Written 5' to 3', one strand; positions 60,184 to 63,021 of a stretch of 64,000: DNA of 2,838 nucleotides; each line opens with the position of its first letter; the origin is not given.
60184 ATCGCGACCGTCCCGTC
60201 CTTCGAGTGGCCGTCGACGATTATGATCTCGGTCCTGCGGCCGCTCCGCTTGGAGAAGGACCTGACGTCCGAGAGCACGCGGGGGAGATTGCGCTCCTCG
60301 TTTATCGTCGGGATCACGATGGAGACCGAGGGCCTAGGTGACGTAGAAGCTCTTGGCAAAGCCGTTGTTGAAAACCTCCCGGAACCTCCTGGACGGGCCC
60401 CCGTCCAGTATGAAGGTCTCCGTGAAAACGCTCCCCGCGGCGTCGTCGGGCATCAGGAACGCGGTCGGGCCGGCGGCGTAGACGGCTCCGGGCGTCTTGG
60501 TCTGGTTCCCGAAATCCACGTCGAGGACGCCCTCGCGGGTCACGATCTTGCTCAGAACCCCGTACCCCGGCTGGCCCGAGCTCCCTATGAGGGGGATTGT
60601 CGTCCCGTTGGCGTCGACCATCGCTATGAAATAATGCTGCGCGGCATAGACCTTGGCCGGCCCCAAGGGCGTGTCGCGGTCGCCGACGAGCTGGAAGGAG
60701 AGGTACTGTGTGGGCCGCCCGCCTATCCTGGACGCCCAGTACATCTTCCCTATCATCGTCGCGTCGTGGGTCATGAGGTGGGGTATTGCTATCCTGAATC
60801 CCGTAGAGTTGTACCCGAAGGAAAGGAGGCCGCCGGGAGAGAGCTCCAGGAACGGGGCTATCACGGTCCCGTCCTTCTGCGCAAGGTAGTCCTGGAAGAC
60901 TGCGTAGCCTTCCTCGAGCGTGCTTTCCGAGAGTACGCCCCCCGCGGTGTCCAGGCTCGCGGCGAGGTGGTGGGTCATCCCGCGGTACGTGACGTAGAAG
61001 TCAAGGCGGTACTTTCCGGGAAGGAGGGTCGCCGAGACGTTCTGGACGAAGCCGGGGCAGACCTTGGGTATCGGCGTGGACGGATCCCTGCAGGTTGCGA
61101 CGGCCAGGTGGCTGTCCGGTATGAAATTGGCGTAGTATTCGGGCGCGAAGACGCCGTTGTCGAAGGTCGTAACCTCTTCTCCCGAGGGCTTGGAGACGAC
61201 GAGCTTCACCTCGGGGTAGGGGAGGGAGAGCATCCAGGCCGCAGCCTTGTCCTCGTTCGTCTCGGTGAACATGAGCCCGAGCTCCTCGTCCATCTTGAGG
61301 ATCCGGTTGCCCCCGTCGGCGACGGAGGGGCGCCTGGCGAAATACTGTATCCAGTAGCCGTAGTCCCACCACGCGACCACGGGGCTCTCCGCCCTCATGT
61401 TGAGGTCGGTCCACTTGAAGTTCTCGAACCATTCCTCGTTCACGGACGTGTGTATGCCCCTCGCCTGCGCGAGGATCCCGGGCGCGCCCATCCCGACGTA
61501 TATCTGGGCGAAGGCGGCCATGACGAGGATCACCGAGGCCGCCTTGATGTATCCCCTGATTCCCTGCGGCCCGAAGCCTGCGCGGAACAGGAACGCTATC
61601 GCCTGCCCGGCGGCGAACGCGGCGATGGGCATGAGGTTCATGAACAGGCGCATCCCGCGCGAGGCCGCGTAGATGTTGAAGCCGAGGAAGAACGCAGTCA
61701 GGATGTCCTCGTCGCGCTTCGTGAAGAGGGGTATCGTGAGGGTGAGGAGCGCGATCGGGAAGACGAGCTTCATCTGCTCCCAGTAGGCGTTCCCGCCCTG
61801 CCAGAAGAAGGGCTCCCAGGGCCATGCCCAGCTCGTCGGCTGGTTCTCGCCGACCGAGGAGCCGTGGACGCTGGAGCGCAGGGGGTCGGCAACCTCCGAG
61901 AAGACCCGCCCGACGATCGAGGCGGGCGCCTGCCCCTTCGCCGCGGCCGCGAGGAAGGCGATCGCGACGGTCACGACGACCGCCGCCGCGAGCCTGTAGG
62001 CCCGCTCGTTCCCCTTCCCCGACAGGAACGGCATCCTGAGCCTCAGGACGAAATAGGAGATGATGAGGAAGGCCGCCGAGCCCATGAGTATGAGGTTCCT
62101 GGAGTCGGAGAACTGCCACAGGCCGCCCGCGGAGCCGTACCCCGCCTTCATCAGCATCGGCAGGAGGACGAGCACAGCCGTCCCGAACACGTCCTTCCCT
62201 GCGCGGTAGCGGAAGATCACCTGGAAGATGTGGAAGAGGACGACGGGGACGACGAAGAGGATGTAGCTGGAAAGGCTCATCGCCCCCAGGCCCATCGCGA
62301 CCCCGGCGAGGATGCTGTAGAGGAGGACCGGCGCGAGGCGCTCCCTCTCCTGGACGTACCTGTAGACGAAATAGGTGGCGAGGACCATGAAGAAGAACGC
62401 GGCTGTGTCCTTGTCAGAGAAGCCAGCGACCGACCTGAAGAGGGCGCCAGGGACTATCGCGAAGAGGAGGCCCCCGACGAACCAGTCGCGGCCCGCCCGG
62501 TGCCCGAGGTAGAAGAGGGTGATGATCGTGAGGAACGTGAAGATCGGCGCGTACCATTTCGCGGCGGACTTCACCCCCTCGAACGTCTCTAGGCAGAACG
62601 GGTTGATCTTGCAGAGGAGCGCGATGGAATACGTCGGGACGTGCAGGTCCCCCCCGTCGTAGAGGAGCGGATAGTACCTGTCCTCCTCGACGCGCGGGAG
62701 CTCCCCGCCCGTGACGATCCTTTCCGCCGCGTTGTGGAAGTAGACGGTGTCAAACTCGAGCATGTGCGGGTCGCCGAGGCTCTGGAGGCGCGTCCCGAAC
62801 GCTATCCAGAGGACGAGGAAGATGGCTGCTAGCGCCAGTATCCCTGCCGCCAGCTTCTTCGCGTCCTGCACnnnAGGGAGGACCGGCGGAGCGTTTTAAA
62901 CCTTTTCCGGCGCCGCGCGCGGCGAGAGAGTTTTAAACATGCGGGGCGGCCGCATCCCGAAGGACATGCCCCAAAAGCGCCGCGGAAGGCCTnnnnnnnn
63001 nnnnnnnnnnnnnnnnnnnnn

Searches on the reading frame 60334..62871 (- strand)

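Call 76: search_protein_families(library=pfam, proteins=[window:60334-62871:-], max_evalue=0.00001)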
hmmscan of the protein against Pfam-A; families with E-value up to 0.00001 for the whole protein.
window:60334-62871:- (845 aa): 2 families
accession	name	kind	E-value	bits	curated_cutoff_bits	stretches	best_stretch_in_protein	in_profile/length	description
PF02516.20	STT3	-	1.5e-13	51.5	24.5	1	34-348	26-343/405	Oligosaccharyl transferase STT3, N-terminal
PF21436.2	STT3-PglB_core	-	9.5e-09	36.3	23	1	496-549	3-56/131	STT3/PglB/AglB core domain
